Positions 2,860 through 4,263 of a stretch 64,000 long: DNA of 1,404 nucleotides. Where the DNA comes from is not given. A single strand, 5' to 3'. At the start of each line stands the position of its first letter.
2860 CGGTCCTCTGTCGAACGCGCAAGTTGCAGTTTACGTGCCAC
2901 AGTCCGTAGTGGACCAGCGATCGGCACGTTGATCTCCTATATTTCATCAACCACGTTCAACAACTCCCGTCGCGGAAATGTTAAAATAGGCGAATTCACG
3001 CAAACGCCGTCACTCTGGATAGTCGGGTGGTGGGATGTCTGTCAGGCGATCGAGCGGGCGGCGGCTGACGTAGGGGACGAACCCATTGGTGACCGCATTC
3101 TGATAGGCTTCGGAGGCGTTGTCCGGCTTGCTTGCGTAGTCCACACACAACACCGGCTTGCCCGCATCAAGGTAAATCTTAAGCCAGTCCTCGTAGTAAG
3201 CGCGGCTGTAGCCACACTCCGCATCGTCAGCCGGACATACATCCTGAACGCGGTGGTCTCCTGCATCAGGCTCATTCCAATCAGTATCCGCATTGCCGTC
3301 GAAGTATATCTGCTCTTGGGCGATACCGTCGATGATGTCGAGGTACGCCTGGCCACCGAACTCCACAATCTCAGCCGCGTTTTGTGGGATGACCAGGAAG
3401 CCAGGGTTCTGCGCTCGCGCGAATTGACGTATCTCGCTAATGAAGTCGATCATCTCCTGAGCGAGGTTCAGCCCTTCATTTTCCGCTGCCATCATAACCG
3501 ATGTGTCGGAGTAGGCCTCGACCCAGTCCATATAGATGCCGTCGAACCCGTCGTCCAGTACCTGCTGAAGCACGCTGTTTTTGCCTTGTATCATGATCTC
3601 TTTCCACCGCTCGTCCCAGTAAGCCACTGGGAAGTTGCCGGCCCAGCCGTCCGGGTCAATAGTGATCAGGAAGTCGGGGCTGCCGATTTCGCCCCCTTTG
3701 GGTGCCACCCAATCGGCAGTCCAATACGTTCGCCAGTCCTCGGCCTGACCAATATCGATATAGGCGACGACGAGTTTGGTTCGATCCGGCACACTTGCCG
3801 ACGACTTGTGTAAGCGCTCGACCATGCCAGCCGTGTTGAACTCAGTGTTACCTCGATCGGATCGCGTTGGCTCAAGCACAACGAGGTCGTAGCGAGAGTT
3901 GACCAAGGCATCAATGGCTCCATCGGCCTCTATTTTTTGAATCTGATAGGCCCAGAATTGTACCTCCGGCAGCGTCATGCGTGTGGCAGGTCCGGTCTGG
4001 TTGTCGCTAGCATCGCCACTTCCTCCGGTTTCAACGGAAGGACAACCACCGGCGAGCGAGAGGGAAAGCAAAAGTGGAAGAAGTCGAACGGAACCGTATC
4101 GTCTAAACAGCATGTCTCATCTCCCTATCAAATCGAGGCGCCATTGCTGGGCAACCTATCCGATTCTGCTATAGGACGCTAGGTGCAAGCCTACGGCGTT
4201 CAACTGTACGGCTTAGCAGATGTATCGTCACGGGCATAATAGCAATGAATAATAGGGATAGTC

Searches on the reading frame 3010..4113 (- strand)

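Call 53: search_protein_families(library=pfam, proteins=[window:3010-4113:-], max_evalue=0.0001)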
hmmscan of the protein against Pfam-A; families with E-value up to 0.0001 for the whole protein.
window:3010-4113:- (367 aa): 1 family
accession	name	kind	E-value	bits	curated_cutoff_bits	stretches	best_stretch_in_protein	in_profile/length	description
PF03537.19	Glyco_hydro_114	-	2.1e-25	89.8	27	1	104-355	31-228/231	Glycoside-hydrolase family GH114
